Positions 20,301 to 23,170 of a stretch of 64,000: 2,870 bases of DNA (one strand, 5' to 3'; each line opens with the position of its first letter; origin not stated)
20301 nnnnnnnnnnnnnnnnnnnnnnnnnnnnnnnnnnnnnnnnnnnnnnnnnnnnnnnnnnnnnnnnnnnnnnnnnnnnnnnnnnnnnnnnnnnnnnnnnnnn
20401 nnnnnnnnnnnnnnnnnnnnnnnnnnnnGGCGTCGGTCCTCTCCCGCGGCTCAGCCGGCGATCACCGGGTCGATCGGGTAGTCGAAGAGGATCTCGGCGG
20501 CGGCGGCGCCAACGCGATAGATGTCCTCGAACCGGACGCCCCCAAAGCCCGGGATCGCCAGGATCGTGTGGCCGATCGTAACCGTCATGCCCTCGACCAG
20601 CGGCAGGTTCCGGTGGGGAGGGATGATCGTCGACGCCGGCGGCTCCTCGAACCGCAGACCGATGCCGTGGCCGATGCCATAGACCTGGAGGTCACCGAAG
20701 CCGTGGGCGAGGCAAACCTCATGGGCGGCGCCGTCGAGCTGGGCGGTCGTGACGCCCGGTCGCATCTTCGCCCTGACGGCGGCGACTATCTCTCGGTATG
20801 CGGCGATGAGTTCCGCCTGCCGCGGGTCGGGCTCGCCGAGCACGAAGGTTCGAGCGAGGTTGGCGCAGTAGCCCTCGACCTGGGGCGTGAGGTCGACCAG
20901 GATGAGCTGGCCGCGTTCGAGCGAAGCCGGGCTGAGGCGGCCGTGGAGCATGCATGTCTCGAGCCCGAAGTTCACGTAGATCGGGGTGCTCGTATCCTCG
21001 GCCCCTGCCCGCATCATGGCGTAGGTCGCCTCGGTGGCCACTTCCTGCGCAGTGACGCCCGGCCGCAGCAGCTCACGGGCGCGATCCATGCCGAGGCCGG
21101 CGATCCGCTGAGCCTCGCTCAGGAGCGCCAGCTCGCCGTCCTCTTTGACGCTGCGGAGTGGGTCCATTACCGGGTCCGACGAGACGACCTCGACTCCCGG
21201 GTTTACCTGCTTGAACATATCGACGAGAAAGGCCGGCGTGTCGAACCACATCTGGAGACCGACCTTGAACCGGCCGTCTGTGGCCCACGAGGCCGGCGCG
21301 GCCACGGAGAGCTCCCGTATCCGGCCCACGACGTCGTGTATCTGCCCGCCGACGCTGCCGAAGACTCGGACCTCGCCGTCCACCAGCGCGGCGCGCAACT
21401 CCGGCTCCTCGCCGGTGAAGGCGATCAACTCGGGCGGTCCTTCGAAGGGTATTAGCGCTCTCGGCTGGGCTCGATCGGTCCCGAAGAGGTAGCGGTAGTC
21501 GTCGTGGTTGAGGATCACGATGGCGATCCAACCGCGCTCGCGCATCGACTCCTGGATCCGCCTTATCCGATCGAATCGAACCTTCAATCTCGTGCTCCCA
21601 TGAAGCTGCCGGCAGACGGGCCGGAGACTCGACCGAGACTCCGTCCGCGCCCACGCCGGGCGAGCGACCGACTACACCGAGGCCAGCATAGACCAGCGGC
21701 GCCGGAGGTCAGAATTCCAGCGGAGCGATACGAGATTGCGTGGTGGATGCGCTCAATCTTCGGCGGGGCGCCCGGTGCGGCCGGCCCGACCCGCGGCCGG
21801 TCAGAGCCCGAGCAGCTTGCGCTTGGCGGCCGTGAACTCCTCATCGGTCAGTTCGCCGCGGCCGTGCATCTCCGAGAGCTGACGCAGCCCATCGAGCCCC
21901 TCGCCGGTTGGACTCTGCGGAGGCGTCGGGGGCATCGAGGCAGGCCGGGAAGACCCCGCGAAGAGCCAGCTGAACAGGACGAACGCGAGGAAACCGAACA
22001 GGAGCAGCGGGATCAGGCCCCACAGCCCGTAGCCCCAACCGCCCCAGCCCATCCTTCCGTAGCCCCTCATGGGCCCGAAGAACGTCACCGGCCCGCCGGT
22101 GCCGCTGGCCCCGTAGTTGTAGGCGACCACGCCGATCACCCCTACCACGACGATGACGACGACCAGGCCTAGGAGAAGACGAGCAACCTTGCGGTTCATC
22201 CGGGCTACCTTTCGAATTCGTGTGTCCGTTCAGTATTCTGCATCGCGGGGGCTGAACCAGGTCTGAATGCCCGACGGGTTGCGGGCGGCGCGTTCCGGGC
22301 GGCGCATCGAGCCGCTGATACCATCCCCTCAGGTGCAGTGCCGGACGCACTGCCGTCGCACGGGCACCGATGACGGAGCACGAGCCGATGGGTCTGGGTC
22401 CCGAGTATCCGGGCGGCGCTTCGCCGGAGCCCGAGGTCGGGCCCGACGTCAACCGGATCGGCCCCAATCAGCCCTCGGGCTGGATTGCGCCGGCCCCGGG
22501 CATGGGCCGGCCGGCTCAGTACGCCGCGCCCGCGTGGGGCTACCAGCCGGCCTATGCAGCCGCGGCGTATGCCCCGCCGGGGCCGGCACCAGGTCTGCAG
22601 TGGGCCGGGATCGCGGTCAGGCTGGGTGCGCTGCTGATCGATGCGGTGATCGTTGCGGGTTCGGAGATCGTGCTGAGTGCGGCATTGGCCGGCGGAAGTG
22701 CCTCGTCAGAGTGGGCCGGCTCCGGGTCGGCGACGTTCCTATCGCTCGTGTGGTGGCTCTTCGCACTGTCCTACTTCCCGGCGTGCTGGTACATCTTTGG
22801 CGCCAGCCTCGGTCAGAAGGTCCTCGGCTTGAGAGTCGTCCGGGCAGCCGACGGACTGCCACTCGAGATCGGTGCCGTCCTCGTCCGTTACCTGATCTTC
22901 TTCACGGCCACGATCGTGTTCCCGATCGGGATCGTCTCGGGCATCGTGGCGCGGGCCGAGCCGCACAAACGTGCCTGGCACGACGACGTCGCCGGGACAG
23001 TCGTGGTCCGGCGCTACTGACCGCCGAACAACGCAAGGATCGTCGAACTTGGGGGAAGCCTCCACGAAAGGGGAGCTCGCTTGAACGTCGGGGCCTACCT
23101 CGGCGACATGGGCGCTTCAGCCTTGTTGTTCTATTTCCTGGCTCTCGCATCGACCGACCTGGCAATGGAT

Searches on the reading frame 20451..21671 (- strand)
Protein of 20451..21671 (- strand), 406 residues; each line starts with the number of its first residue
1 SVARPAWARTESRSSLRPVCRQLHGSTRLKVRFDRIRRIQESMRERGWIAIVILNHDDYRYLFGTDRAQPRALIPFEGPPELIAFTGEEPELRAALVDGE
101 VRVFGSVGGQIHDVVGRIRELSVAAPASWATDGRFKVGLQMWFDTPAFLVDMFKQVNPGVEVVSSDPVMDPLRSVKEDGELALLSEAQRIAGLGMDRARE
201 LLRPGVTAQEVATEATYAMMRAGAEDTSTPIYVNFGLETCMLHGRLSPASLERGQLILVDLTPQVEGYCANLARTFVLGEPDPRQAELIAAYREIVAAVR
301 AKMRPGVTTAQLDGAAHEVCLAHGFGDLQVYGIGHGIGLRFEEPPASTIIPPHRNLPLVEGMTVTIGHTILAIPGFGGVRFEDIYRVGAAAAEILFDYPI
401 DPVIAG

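Call 8: search_protein_families(library=pfam, proteins=[window:20451-21671:-], max_evalue=0.01)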
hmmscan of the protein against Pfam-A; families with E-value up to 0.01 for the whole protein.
window:20451-21671:- (406 aa): 2 families
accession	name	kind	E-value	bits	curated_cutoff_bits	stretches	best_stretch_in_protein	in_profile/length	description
PF00557.29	Peptidase_M24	-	3.2e-49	168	23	1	183-387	2-206/208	Metallopeptidase family M24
PF01321.24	Creatinase_N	-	7e-07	30.3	22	1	35-175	1-128/128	Creatinase/Prolidase N-terminal domain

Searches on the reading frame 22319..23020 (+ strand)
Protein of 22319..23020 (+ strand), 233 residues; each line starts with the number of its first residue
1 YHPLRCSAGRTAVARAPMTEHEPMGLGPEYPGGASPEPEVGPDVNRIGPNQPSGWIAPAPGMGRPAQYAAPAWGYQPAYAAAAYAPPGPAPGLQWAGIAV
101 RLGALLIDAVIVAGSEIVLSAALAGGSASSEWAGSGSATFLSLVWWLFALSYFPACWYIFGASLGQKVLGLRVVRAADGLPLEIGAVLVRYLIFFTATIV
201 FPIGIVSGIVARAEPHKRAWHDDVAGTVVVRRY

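Call 8: search_protein_families(library=pfam, proteins=[window:22319-23020:+], max_evalue=0.01)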
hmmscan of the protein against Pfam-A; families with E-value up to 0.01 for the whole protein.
window:22319-23020:+ (233 aa): 1 family
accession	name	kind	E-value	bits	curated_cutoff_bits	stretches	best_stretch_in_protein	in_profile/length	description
PF06271.18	RDD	-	1.1e-17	65.1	24.1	1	96-226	2-137/137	RDD family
